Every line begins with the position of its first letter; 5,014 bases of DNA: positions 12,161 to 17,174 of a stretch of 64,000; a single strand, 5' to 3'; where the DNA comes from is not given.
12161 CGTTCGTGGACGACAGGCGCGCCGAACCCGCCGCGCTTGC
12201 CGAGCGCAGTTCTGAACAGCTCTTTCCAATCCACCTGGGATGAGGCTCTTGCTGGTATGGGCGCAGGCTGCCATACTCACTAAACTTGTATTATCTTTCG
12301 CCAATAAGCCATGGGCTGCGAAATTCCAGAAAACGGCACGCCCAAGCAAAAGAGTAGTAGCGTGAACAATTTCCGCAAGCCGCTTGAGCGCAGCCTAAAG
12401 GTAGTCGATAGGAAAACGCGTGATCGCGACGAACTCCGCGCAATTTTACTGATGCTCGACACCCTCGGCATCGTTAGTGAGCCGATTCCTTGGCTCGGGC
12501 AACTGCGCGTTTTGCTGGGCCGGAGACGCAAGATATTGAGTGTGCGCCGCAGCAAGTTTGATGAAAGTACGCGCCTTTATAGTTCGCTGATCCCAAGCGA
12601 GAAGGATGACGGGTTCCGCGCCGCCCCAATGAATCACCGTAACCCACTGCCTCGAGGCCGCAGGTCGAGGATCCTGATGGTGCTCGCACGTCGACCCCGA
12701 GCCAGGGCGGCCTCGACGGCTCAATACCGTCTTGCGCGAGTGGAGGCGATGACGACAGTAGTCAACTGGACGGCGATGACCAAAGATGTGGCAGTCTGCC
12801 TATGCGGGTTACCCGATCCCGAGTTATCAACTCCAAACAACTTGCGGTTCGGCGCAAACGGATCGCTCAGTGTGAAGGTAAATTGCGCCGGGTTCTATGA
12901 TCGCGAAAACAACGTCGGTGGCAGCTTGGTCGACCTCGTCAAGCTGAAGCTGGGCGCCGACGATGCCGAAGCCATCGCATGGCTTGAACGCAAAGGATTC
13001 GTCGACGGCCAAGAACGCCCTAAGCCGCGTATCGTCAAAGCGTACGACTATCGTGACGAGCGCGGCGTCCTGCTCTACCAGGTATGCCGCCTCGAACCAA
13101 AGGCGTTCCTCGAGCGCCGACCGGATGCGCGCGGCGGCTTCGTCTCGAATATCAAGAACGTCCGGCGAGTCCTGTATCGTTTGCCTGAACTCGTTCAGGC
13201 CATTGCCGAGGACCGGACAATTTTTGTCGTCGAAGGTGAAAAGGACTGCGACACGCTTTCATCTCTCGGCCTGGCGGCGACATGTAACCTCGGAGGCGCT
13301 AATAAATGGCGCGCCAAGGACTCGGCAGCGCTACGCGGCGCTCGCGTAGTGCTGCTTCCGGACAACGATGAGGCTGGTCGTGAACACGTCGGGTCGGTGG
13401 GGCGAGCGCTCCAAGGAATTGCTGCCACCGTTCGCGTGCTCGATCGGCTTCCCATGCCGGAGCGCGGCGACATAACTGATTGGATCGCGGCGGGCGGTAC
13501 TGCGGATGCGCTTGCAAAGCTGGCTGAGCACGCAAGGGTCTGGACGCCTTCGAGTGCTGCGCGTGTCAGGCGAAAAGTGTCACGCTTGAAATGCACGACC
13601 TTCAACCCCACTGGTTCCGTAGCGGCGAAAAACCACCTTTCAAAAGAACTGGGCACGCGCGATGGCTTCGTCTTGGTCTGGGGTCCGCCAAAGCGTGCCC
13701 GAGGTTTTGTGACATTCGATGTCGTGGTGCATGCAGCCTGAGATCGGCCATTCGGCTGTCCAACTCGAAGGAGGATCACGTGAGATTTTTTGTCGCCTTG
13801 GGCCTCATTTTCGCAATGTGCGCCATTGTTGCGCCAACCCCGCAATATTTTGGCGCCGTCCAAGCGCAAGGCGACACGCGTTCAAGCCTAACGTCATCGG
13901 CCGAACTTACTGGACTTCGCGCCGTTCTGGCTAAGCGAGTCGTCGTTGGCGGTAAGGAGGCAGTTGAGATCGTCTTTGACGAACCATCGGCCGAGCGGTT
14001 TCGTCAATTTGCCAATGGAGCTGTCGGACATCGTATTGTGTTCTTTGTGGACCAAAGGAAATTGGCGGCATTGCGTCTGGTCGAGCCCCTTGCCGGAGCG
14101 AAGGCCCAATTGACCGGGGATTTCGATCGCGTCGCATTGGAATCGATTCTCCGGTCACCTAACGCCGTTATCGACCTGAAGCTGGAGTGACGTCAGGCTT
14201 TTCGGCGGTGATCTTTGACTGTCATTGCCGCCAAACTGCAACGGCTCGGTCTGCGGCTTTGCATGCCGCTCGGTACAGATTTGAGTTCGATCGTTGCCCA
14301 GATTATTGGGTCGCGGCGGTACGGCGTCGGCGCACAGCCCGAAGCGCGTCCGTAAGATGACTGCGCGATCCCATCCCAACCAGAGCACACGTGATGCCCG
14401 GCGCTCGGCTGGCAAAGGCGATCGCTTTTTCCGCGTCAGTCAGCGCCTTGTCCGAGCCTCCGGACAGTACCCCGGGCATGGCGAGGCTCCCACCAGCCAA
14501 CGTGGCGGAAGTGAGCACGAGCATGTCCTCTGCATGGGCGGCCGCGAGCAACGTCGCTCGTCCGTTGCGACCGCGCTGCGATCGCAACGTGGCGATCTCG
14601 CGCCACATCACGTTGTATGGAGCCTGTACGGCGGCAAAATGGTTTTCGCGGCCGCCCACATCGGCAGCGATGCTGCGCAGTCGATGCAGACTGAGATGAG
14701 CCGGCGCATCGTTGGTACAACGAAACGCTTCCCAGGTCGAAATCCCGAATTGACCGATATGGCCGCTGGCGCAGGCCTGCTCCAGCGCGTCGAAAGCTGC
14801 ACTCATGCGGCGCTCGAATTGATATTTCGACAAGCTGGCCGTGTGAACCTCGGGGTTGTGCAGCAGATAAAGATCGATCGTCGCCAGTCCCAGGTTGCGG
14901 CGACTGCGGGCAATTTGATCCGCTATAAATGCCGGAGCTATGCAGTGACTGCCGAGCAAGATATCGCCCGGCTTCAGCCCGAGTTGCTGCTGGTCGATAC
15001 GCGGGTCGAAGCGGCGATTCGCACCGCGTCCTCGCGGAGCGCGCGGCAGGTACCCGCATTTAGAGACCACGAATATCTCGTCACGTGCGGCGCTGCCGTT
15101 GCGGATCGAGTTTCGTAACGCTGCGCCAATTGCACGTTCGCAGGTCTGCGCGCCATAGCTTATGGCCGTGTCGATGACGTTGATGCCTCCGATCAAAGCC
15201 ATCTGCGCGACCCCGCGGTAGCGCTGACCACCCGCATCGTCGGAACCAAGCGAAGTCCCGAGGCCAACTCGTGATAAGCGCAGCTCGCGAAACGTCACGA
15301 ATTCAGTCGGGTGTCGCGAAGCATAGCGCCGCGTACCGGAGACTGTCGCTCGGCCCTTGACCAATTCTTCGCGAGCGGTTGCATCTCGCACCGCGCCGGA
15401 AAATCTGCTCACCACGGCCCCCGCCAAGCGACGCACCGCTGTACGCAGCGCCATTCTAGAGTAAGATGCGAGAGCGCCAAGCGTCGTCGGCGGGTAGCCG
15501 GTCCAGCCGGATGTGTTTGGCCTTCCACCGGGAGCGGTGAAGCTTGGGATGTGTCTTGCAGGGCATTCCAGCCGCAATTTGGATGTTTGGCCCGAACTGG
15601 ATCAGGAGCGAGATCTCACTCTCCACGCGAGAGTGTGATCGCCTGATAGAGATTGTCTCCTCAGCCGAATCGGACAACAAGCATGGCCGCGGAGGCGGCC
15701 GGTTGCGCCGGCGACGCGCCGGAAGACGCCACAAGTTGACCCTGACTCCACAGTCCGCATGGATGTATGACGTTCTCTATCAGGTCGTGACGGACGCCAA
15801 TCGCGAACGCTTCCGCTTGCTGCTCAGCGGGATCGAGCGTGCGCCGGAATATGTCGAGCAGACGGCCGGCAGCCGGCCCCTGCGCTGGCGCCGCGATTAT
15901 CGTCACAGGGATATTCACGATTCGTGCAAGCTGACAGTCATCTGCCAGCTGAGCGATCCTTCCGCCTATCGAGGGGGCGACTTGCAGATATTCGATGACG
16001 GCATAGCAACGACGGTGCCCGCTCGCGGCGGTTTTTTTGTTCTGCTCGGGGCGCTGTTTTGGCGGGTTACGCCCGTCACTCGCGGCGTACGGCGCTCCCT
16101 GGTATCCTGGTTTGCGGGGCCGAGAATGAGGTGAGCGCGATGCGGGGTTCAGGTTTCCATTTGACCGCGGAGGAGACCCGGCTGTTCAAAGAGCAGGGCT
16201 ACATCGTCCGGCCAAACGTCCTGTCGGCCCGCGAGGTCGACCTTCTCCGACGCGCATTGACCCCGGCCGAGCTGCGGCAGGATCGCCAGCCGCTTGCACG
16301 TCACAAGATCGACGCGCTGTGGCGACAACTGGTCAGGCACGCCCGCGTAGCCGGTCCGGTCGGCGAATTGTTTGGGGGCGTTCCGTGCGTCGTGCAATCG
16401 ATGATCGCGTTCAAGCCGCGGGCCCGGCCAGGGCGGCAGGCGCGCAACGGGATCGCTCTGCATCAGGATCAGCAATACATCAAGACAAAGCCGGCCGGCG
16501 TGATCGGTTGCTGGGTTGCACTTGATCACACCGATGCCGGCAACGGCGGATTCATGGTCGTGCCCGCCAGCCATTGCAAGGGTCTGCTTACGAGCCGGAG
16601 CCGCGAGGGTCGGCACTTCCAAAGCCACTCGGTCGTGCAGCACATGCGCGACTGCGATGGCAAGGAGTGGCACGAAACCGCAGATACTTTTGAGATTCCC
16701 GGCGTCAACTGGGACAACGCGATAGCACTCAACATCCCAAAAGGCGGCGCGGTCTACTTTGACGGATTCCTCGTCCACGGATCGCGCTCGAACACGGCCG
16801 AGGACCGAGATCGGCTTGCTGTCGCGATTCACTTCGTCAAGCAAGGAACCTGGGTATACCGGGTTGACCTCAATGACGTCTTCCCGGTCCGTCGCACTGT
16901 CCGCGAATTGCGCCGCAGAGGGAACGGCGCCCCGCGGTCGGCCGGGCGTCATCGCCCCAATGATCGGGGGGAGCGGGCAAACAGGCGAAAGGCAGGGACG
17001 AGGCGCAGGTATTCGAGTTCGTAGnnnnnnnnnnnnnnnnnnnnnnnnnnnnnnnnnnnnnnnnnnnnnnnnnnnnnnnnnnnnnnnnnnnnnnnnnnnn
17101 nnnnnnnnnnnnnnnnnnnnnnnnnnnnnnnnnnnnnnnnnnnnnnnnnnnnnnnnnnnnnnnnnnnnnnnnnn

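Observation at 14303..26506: Twelve-gene radical-SAM/oxygenase cassette: an uncharacterised RiPP-like or small-protein modification system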

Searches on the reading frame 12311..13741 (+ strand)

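Call 6: search_protein_families(library=pfam, proteins=[window:12311-13741:+], max_evalue=0.01)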
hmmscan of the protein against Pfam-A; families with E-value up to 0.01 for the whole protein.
window:12311-13741:+ (476 aa): 1 family
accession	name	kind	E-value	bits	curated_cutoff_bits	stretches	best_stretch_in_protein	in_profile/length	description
PF13155.12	Toprim_2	-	0.0036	18.1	22.1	1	305-379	1-77/88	Toprim-like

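Call 33: search_protein_families(library=ncbifam, proteins=[window:12311-13741:+], max_evalue=0.01)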
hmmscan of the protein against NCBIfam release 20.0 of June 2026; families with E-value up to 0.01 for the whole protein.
window:12311-13741:+ (476 aa): 3 families
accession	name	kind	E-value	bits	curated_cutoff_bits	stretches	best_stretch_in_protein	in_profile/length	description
NF005477.0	PRK07078.1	subfamily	1.4e-25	89.6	1014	1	241-412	134-304/759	hypothetical protein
TIGR01391.1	dnaG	equivalog_domain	8.1e-05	21.6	283.6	1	285-411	240-363/414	DNA primase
NF003092.0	PRK04017.1-3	equivalog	0.0087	16.1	193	0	292-358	12-75/125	hypothetical protein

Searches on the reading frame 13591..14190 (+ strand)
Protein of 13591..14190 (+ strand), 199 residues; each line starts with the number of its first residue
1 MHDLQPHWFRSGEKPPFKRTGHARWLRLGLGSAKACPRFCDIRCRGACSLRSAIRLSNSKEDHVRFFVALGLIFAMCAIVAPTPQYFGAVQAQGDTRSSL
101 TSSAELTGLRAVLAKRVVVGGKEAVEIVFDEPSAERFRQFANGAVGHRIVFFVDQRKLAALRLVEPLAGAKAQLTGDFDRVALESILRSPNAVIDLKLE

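Call 6: search_protein_families(library=pfam, proteins=[window:13591-14190:+], max_evalue=0.01)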
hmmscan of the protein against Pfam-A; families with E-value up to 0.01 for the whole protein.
window:13591-14190:+ (199 aa): 1 family
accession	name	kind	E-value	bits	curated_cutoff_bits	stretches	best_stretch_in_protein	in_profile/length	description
PF22599.2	SecDF_P1_head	-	3.2e-05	24.2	27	1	101-179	16-96/114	SecDF, P1 head subdomain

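Call 33: search_protein_families(library=ncbifam, proteins=[window:13591-14190:+], max_evalue=0.01)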
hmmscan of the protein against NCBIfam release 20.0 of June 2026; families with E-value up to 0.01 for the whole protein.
window:13591-14190:+ (199 aa): 2 families
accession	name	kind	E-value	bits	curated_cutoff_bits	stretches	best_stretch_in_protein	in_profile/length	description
NF009583.0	PRK13024.1-3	subfamily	9.2e-05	20.7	721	1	102-180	161-242/755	protein translocase subunit SecDF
TIGR01129.1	secD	equivalog_domain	0.00094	18.4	244.4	1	103-180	132-211/397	protein translocase subunit SecD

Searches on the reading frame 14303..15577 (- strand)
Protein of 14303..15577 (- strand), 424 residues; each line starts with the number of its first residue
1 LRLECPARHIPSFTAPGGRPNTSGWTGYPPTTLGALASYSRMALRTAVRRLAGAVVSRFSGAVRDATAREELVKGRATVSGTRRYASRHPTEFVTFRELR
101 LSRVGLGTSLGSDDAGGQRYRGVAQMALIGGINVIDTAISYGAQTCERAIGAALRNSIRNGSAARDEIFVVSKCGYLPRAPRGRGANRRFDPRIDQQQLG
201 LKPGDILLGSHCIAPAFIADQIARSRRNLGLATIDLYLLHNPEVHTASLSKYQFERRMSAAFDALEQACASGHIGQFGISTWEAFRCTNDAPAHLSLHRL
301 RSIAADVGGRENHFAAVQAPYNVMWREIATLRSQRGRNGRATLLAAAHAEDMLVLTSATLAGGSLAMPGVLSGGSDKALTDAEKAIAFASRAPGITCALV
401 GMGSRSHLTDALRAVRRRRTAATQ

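Call 4: search_protein_families(library=ncbifam, proteins=[window:14303-15577:-], max_evalue=0.01)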
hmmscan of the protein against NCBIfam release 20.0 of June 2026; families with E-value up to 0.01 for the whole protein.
window:14303-15577:- (424 aa): 4 families
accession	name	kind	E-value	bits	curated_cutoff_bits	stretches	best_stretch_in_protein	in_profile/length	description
NF049922.1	MethglyxlRedYdjG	equivalog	3.8e-05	22.9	550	1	99-246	11-142/326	NADH-dependent methylglyoxal reductase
TIGR01293.1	Kv_beta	subfamily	0.00018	20.7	365.4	0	99-157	11-70/319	voltage-dependent potassium channel subunit beta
NF008598.0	PRK11565.1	equivalog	0.0008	18.6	425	0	110-173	20-76/275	2,5-didehydrogluconate reductase DkgA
NF007912.0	PRK10625.1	equivalog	0.0095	15.3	415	0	221-285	113-184/346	NADP(H)-dependent aldo-keto reductase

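Call 5: search_protein_families(library=pfam, proteins=[window:14303-15577:-], max_evalue=0.01)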
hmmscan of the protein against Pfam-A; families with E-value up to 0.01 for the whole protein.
window:14303-15577:- (424 aa): 1 family
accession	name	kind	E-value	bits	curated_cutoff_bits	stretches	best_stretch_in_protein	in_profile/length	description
PF00248.27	Aldo_ket_red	-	2e-21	76.8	24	1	125-365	26-197/291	Aldo/keto reductase family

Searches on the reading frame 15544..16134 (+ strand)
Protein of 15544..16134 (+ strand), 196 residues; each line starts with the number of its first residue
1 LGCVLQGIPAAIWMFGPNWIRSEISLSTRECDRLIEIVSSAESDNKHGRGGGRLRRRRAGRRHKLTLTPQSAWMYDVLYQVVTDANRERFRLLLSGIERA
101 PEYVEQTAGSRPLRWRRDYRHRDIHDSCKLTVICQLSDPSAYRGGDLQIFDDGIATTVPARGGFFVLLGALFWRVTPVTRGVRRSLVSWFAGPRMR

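Call 4: search_protein_families(library=ncbifam, proteins=[window:15544-16134:+], max_evalue=0.01)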
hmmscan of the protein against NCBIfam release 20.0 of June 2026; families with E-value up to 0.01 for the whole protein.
window:15544-16134:+ (196 aa): 4 families
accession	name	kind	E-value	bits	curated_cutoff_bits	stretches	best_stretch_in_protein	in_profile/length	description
NF003974.0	PRK05467.1-3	equivalog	4.2e-05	23.2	143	1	130-190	111-172/221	Fe2+-dependent dioxygenase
NF003973.0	PRK05467.1-2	equivalog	6.7e-05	22.6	336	1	122-190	107-176/227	Fe2+-dependent dioxygenase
NF003972.0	PRK05467.1-1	equivalog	0.00022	20.7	399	1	130-190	114-175/225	PKHD-type hydroxylase YbiX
NF003975.0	PRK05467.1-4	equivalog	0.00047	19.6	180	1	134-189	119-175/226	Fe2+-dependent dioxygenase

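Call 5: search_protein_families(library=pfam, proteins=[window:15544-16134:+], max_evalue=0.01)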
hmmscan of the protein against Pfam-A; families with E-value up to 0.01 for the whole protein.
window:15544-16134:+ (196 aa): 1 family
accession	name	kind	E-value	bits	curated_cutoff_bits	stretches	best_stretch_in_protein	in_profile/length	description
PF13640.12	2OG-FeII_Oxy_3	-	0.00013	23.2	27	1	120-190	14-97/98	2OG-Fe(II) oxygenase superfamily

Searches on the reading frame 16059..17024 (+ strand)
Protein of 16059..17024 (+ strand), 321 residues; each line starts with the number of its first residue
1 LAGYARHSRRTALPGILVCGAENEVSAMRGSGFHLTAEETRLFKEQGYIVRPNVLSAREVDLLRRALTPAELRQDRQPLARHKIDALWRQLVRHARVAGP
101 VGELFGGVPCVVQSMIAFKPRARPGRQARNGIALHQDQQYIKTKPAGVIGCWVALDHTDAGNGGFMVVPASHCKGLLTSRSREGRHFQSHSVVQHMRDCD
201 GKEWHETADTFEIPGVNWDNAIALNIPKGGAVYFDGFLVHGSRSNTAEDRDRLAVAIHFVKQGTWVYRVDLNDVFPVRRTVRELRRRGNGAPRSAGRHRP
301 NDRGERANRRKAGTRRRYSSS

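Call 4: search_protein_families(library=ncbifam, proteins=[window:16059-17024:+], max_evalue=0.01)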
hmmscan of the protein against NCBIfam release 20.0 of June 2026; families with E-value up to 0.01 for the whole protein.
window:16059-17024:+ (321 aa): 3 families
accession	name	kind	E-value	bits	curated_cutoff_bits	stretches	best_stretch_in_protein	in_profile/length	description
TIGR02408.1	ectoine_ThpD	equivalog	1.4e-07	31.2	336.5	1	76-247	74-236/277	ectoine hydroxylase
TIGR01762.1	chlorin-enz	subfamily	6.8e-05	22.3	226.3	1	33-267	1-254/288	chlorinating enzyme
NF052437.1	MPhHdxlPhnYGIM8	equivalog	0.004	16.6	500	0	88-178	76-159/260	methylphosphonate hydroxylase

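Call 5: search_protein_families(library=pfam, proteins=[window:16059-17024:+], max_evalue=0.01)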
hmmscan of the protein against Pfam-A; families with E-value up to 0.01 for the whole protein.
window:16059-17024:+ (321 aa): 1 family
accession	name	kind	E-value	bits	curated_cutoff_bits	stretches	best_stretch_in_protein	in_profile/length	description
PF05721.19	PhyH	-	3.7e-22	80.1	22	1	43-249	1-209/213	Phytanoyl-CoA dioxygenase (PhyH)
